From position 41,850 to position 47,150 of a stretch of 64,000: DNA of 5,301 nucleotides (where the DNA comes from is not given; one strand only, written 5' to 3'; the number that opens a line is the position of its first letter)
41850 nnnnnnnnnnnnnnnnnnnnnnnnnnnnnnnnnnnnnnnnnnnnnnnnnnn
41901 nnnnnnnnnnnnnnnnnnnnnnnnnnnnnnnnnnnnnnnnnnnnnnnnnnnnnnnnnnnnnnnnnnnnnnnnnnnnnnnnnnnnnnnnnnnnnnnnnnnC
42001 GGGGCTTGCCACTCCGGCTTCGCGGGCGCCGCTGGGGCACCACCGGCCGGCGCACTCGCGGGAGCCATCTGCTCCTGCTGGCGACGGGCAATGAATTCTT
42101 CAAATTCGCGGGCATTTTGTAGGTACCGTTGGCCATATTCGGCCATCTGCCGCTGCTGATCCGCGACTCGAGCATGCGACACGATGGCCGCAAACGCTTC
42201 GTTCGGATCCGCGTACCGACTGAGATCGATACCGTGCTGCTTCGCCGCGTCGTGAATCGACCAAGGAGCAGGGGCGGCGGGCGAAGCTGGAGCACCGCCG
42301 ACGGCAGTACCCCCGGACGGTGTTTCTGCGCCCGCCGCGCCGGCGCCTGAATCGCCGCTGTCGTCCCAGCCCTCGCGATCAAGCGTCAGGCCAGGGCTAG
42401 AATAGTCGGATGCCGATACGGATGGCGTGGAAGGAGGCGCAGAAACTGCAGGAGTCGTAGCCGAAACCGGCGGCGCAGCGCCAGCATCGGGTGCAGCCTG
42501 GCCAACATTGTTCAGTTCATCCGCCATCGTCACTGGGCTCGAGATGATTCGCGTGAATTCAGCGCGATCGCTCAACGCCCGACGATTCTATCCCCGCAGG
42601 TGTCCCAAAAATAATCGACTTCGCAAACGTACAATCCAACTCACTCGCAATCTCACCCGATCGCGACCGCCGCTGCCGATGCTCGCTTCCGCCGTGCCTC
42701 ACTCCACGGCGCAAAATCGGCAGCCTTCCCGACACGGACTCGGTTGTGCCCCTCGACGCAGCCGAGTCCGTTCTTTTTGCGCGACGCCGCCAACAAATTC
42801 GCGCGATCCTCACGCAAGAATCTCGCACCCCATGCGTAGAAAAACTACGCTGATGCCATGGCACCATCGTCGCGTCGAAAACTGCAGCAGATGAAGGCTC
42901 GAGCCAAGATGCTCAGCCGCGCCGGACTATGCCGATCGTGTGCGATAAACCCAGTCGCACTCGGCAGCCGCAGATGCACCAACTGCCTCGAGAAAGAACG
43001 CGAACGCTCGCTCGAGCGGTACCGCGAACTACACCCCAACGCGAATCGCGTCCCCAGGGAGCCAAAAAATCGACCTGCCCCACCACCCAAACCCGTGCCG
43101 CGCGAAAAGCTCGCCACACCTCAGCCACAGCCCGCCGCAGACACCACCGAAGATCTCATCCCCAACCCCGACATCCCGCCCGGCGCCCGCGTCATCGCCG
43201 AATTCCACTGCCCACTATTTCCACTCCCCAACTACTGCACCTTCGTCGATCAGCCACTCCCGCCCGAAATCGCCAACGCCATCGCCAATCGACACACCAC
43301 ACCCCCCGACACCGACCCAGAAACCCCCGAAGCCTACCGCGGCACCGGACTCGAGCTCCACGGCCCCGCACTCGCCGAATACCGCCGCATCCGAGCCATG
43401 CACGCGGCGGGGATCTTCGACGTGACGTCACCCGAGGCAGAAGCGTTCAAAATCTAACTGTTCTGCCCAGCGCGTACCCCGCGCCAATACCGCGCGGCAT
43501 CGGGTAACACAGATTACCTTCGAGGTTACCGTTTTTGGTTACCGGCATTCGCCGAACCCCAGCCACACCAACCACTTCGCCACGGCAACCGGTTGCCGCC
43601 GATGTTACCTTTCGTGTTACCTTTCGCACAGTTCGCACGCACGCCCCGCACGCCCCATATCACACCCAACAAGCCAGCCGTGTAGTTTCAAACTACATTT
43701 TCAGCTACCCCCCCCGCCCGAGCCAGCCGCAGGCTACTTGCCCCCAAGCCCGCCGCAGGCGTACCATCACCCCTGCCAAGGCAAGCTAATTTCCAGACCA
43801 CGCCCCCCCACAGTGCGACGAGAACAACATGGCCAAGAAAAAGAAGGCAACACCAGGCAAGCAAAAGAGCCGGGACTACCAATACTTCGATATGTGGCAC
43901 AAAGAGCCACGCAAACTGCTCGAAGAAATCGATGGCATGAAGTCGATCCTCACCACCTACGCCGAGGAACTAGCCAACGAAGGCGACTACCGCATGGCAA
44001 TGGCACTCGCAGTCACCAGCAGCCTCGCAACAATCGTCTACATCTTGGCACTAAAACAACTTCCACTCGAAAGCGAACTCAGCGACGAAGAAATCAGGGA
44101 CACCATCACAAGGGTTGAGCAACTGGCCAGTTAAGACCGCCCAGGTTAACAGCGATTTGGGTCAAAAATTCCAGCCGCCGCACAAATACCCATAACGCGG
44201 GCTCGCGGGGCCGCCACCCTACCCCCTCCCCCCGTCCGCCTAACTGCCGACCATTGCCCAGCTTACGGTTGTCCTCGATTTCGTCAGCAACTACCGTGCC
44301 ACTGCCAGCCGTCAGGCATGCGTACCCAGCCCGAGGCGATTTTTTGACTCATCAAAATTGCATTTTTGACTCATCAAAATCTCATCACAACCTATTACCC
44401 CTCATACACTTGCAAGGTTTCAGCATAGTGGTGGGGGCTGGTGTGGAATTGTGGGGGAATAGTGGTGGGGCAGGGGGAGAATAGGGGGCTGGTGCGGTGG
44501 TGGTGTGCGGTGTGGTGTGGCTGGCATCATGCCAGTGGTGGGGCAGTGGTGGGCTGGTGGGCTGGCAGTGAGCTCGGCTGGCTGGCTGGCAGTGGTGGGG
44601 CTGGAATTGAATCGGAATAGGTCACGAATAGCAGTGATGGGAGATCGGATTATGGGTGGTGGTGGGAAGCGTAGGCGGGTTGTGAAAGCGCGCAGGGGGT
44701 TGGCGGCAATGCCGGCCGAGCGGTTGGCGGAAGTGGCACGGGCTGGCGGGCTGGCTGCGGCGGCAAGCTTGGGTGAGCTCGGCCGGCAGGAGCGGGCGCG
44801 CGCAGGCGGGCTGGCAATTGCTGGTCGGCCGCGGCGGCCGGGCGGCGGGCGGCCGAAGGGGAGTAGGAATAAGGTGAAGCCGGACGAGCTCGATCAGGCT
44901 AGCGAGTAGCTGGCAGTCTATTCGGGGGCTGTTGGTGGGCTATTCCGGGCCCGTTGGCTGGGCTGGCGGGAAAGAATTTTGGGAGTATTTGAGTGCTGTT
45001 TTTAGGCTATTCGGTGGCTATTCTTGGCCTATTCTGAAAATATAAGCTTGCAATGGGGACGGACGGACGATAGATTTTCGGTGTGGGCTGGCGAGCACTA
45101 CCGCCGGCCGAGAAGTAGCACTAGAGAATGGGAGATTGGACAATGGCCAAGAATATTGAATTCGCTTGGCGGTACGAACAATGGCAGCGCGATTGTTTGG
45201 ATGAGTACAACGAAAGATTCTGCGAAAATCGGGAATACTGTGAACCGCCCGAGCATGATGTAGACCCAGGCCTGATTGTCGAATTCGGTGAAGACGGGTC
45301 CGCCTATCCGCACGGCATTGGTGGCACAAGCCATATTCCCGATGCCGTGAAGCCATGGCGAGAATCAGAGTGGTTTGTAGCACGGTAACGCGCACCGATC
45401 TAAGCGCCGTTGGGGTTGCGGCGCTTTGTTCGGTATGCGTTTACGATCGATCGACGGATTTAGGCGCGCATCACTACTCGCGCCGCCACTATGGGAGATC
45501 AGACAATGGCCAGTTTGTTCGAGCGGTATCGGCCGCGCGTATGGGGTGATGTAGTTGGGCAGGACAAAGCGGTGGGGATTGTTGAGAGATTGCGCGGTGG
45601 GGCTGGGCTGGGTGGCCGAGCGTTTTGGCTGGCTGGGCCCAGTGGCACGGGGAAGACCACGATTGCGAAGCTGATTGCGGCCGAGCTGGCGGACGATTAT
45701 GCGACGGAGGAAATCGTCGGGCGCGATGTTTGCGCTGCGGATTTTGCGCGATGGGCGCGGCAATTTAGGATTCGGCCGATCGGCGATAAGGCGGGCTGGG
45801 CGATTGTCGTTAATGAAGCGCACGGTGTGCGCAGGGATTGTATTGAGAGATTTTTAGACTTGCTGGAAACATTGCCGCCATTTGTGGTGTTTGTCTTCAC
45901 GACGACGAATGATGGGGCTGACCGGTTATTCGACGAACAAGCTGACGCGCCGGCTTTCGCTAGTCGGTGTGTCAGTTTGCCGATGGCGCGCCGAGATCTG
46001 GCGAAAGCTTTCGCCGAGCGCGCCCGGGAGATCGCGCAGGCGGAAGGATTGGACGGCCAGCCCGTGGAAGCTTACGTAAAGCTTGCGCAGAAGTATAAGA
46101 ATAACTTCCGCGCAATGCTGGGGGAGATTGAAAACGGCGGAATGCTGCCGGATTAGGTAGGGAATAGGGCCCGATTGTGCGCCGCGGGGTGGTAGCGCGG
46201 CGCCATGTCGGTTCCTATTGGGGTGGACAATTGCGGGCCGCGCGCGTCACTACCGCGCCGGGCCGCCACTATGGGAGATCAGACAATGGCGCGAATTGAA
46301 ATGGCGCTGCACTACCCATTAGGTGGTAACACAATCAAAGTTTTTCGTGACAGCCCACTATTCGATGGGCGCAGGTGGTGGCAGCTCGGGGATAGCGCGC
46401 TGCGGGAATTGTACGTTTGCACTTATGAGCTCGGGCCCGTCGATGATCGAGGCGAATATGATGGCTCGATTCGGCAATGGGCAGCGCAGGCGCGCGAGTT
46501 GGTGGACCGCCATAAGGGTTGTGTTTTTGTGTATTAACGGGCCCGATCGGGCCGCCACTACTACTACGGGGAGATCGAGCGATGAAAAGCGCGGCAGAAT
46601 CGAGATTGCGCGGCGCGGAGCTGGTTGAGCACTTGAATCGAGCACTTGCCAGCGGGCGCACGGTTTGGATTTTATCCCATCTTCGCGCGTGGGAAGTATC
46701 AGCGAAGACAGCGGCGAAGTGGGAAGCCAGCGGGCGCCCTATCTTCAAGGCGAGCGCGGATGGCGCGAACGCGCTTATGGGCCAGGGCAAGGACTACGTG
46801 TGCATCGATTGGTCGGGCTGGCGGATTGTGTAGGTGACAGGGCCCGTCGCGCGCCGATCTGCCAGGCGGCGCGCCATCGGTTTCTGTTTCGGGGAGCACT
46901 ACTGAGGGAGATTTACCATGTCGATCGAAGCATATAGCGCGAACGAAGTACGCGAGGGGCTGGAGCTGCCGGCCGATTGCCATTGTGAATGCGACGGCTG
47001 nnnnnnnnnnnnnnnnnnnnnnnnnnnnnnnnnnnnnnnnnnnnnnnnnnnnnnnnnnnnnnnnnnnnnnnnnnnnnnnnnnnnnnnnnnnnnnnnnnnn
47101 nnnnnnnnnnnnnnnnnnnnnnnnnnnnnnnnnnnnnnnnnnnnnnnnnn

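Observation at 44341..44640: Abrupt strand-composition switch with palindromic operators followed by a G-quadruplex-prone repeat block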

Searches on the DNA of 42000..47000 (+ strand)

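Call 6: search_dna_similar(query=window:42000-47000:+, collection=phages, mode=distant)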
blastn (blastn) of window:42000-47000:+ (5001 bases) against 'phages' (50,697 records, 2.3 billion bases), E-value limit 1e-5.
No match.
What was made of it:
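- Tried and rejected: DNA similarity to 50,697 phage records: no match (call 6).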

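Call 39: search_rna_families(source=window, start=42400, end=45300, threshold=evalue, max_evalue=1)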
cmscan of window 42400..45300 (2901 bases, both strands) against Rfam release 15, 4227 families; matches with E-value up to 1: 0.
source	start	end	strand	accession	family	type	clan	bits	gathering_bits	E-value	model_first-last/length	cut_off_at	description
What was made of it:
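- There is no Rfam match even at E <= 1 (call 39).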

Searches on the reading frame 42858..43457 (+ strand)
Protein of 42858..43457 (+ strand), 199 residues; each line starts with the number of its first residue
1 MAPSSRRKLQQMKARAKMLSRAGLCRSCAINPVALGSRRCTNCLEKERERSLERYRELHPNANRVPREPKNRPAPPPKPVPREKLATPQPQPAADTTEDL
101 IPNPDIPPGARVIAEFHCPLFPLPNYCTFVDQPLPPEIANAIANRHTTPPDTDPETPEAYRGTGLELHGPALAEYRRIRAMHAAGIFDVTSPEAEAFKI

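Call 12: search_protein_families(library=pfam, max_evalue=0.01, proteins=[window:42858-43457:+])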
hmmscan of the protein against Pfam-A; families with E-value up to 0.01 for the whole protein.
window:42858-43457:+ (199 aa): 0 families

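Call 13: search_protein_families(library=phrogs, max_evalue=0.01, proteins=[window:42858-43457:+])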
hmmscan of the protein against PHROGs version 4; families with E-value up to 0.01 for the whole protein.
window:42858-43457:+ (199 aa): 1 family
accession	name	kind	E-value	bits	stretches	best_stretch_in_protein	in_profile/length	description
phrog_19644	-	DNA, RNA and nucleotide metabolism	0.0072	17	0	14-44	8-37/49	DNA binding protein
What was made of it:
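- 42858..43457 (+): zf199: a CxxC...CxxC zinc-ribbon protein, and a real gene despite lying on the C-rich strand. Weak match to phrog_19644, a DNA-binding protein family (call 13).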

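Call 45: search_protein_families(library=pfam, max_evalue=1, proteins=[window:42858-43457:+])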
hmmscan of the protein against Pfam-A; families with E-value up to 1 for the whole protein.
window:42858-43457:+ (199 aa): 0 families
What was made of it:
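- On AT-hook protein (p85): There is no Pfam hit (call 45).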

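Call 49: find_homologous_proteins(query=window:42858-43457:+)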
Query window:42858-43457:+ (199 aa): 2 proteins with E <= 0.001 among 333 candidates.
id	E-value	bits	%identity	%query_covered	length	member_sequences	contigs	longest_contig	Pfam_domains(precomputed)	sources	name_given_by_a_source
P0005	3.2e-117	408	100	91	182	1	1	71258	-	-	-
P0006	6.8e-49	185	53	94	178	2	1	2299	-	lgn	-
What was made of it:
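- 42858..43457 (+): One homologue, P0006 (call 49).
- Tried and rejected: zf199 has a single homologue (call 49).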

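Call 50: find_encoding_contigs(protein=P0006, flank=10000)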
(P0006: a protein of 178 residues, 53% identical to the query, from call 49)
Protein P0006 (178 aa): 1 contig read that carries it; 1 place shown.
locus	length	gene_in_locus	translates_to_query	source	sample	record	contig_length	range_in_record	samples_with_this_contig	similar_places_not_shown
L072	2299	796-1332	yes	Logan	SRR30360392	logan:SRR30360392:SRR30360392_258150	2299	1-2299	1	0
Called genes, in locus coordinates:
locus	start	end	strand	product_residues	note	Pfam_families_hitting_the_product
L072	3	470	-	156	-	?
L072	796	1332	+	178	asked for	-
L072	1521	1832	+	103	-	-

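Call 64: find_encoding_contigs(protein=P0005, flank=10000, max_places=6)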
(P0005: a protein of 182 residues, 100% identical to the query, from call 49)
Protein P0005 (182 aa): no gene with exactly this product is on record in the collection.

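Call 83: search_solved_structures(query=window:42858-43457:+, max_evalue=1)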
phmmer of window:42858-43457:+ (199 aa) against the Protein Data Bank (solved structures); distinct sequences matched with E-value up to 1: 0.

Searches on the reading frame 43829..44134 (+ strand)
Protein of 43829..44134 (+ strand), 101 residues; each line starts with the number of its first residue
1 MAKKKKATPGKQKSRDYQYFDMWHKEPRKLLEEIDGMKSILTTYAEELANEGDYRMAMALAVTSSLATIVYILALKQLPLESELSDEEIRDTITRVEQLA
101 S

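Call 12: search_protein_families(library=pfam, max_evalue=0.01, proteins=[window:43829-44134:+])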
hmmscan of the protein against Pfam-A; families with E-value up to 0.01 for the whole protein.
window:43829-44134:+ (101 aa): 0 families

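Call 13: search_protein_families(library=phrogs, max_evalue=0.01, proteins=[window:43829-44134:+])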
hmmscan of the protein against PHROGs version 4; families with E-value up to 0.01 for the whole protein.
window:43829-44134:+ (101 aa): 0 families

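Call 22: find_related_loci(query=window:43829-44134:+, collection=viral_contigs, flank=6000)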
Query window:43829-44134:+ (101 aa) in viral_contigs; peptide patterns used: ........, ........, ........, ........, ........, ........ (x = any residue, [..] = any of these).
37 stretches matched a pattern, but none encodes a relative of the query by tblastn (E <= 1e-3).

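Call 41: find_homologous_proteins(query=window:43829-44134:+)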
Query window:43829-44134:+ (101 aa): 1 proteins with E <= 0.001 among 1 candidates.
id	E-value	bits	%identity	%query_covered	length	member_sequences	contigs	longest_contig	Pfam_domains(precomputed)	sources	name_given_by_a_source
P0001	3.9e-57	208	100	100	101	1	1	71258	-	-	-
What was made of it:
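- Tried and rejected: p101 finds only itself (call 41).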

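Call 42: find_encoding_contigs(protein=P0001, flank=10000, max_places=3)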
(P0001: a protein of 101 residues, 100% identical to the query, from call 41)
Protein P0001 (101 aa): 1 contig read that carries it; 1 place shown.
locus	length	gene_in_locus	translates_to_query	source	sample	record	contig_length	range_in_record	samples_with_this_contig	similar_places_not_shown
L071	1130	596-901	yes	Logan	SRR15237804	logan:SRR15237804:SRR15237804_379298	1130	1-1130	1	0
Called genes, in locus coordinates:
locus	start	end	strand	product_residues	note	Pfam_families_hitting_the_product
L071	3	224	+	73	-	?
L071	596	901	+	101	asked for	-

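Call 84: search_solved_structures(query=window:43829-44134:+, max_evalue=1)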
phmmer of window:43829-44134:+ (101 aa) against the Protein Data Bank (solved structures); distinct sequences matched with E-value up to 1: 1.
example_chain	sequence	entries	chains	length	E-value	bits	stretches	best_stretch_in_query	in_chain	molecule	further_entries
8erw_A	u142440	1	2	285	0.0019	22.1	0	44-68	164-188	C2HR4_8r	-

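Call 89: predict_structure(protein=window:43829-44134:+)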
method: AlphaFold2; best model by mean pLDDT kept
length: 101 residues; sequences in the alignment: 1
mean_pLDDT: 75.6   pTM: 0.53
mean pLDDT of the five models: 75.6, 75.1, 74.6, 70.3, 67.9
residues with pLDDT >= 90: 10; 70-90: 60; 50-70: 27; < 50: 4
segments of 3 or more residues with pLDDT < 50: 6-9
pLDDT, mean of each block of 10 residues (from residue 1): 53 68 80 86 90 91 83 71 65 70 63
secondary structure, 60 per line:
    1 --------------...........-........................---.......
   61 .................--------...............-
elements in order: H15-25 H27-50 H54-77 H86-100

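Call 93: fold_search(model_id=the predicted structure, library=pdb)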
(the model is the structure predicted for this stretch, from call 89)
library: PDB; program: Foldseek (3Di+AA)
matches with E <= 10: 160; with E <= 0.001: 0
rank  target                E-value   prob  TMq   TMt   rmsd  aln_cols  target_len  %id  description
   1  2cpt_MODEL_1_A        6.0e-01  0.63  0.35  0.31   4.2        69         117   22  Solution structure of MIT domain from human SKD1 (released 2005-11-19)
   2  2k3w_MODEL_1_A        6.4e-01  0.66  0.35  0.44   3.9        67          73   24  NMR structure of VPS4A-MIT-CHMP6 (released 2008-10-28)
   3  2jqh_MODEL_1_A        7.6e-01  0.57  0.34  0.42   4.3        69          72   22  VPS4B MIT (released 2007-10-16)
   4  6qnq_BI               9.0e-01  0.72  0.45  0.45   8.3        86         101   17  70S ribosome initiation complex (IC) with experimentally assigned potassium ions (released 2019-06-19)
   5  4niq_A                9.5e-01  0.57  0.39  0.45   4.0        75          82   24  Crystal Structure of Vps4 MIT-Vfa1 MIM2 (released 2014-03-05)
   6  1yxr_MODEL_1_A        1.1e+00  0.51  0.35  0.43   3.8        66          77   24  NMR Structure of VPS4A MIT Domain (released 2005-09-06)
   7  8xyv_B                1.1e+00  0.51  0.40  0.41   8.5        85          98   18  De novo designed protein 0705-5 (released 2024-10-02)
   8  8upa_A                1.1e+00  0.77  0.35  0.59   4.5        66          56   18  Structure of gp130 in complex with a de novo designed IL-6 mimetic (released 2024-08-28)
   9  2jq9_MODEL_1_A        1.1e+00  0.54  0.38  0.50   3.9        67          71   21  VPS4A MIT-CHMP1A complex (released 2007-10-16)
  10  2w2u_A                1.3e+00  0.66  0.43  0.53   3.7        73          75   18  STRUCTURAL INSIGHT INTO THE INTERACTION BETWEEN ARCHAEAL ESCRT-III AND AAA-ATPASE (released 2009-07-14)
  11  2rld_E                1.4e+00  0.57  0.47  0.45   6.4        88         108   14  CRYSTAL STRUCTURE OF A PROTEIN WITH UNKNOWN FUNCTION FROM S23 RIBOSOMAL PROTEIN FAMILY (BT_0352) FROM BACTEROIDES THET (released 2007-10-30)
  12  2rld_C                1.4e+00  0.57  0.47  0.43   6.5        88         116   14  CRYSTAL STRUCTURE OF A PROTEIN WITH UNKNOWN FUNCTION FROM S23 RIBOSOMAL PROTEIN FAMILY (BT_0352) FROM BACTEROIDES THET (released 2007-10-30)
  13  2v6x_A                1.4e+00  0.38  0.35  0.41   4.1        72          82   25  Stractural insight into the interaction between ESCRT-III and Vps4 (released 2007-10-16)
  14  9bl8                  1.5e+00  0.41  0.37  0.43   4.3        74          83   19  MIT (L7C/A43C) Domain of Vps4p (released 2025-03-12)
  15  4u7y_A                1.6e+00  0.35  0.34  0.39   4.3        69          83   22  Structure of the complex of VPS4B MIT and IST1 MIM (released 2015-02-11)
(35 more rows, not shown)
